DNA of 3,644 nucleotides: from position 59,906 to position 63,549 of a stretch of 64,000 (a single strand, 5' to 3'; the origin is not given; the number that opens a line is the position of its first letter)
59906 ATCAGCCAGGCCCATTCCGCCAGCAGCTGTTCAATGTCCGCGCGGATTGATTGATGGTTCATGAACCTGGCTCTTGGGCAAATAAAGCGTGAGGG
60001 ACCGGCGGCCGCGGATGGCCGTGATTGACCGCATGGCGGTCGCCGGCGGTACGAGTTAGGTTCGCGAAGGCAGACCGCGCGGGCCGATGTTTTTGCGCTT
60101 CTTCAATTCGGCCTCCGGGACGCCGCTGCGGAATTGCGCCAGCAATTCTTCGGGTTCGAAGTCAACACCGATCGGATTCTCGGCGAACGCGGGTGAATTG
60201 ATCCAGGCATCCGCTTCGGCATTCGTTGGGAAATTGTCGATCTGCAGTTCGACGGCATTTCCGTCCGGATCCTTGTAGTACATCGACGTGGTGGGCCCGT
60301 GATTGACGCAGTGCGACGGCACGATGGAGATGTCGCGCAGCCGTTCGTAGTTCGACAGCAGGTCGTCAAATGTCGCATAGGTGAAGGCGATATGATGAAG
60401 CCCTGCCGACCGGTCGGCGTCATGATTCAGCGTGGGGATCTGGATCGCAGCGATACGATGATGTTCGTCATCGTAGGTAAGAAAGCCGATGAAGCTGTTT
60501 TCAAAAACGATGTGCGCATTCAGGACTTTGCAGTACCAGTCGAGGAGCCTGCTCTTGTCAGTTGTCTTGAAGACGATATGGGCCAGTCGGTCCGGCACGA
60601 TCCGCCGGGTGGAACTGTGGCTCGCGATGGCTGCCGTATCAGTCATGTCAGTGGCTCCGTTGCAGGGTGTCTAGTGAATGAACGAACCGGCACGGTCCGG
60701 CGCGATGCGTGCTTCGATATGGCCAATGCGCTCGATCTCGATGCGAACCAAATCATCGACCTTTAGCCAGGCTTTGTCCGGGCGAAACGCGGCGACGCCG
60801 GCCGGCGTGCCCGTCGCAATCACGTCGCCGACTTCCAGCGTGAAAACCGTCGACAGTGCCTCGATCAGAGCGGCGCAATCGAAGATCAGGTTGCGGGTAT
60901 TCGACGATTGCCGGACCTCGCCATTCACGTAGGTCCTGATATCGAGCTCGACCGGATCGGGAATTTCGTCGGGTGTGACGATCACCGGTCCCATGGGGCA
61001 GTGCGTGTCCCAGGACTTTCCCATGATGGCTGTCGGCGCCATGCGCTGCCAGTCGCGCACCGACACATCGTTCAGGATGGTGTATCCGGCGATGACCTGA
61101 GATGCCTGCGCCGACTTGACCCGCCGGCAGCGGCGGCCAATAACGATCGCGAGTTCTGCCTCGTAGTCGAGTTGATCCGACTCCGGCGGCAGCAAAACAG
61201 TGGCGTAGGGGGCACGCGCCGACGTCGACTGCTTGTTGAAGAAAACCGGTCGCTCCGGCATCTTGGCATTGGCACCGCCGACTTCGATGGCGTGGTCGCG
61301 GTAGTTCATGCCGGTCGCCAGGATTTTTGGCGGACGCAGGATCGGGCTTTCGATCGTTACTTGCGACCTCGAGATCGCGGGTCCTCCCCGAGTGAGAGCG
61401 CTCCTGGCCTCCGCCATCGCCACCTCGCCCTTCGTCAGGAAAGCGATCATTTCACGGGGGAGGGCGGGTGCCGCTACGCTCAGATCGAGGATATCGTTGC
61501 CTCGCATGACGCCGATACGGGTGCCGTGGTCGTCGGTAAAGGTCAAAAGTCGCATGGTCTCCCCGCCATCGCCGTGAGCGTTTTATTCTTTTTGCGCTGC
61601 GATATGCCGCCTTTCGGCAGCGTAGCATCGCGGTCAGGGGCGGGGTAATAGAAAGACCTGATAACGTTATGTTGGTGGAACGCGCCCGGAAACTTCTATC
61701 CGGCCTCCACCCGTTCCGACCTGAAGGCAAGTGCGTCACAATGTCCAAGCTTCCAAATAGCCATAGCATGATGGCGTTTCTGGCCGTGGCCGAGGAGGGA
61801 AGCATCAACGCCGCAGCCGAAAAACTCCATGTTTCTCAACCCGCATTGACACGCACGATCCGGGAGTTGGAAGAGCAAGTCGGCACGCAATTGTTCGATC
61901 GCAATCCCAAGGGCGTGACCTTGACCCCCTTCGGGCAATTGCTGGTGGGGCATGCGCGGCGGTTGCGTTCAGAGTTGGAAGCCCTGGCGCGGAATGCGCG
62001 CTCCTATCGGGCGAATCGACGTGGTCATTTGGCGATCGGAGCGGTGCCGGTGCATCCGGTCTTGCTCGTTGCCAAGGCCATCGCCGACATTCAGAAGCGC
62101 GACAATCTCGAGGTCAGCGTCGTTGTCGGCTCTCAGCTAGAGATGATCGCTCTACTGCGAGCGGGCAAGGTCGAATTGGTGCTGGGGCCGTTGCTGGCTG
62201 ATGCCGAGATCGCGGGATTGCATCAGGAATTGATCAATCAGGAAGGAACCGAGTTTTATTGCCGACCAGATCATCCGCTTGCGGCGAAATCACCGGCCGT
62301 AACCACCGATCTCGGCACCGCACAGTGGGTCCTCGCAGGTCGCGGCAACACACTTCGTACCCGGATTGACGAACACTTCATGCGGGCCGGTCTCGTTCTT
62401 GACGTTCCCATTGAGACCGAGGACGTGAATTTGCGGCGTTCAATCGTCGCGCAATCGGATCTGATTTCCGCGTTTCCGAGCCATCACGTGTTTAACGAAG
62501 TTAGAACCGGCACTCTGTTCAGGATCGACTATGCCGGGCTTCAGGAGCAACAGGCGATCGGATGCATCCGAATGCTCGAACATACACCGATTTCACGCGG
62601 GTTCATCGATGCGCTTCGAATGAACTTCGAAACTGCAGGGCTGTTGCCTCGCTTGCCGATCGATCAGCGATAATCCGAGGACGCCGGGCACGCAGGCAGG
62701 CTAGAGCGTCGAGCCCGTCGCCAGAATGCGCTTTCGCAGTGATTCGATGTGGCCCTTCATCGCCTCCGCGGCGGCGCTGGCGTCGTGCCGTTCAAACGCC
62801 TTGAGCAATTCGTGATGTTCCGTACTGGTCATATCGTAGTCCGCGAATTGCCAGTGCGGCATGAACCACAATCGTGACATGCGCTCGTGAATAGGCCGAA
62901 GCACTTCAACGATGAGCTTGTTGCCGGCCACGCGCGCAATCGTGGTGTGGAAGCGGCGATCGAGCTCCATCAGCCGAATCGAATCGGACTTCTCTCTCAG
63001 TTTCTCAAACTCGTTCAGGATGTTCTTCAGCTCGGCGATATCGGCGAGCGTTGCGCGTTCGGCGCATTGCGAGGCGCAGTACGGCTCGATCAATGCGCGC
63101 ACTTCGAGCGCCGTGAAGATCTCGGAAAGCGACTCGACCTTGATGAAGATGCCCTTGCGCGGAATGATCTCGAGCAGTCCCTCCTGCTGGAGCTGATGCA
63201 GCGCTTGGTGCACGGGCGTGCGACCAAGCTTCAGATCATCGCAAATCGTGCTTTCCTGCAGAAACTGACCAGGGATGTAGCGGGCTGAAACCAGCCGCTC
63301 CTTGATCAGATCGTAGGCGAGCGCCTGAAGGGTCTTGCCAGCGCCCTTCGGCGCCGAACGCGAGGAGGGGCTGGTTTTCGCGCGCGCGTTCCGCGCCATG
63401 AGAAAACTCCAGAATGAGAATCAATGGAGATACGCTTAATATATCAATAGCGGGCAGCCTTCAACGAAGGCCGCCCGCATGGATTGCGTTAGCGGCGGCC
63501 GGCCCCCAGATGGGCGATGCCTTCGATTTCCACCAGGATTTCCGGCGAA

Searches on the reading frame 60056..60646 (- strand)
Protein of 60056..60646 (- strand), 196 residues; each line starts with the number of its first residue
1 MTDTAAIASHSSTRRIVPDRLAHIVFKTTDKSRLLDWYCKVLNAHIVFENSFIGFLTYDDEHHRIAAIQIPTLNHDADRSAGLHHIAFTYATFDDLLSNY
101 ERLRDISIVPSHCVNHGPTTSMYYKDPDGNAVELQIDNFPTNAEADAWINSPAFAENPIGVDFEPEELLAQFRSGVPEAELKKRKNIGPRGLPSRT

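Call 61: search_protein_families(library=pfam, proteins=[window:60056-60646:-], max_evalue=0.001)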
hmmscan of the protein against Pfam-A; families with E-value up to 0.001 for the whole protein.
window:60056-60646:- (196 aa): 1 family
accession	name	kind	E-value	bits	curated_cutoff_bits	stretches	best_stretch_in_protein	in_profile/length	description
PF00903.31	Glyoxalase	-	6.7e-14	52.8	20.6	1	20-134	1-121/121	Glyoxalase/Bleomycin resistance protein/Dioxygenase superfamily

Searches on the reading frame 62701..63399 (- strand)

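Call 61: search_protein_families(library=pfam, proteins=[window:62701-63399:-], max_evalue=0.001)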
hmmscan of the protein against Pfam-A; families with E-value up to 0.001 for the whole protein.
window:62701-63399:- (232 aa): 2 families
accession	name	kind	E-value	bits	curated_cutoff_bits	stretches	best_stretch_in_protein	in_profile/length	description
PF07729.17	FCD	-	5.7e-30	104.7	24.3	1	98-219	3-124/125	FCD domain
PF00392.27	GntR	-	1.4e-13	50.7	27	1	28-86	5-64/64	Bacterial regulatory proteins, gntR family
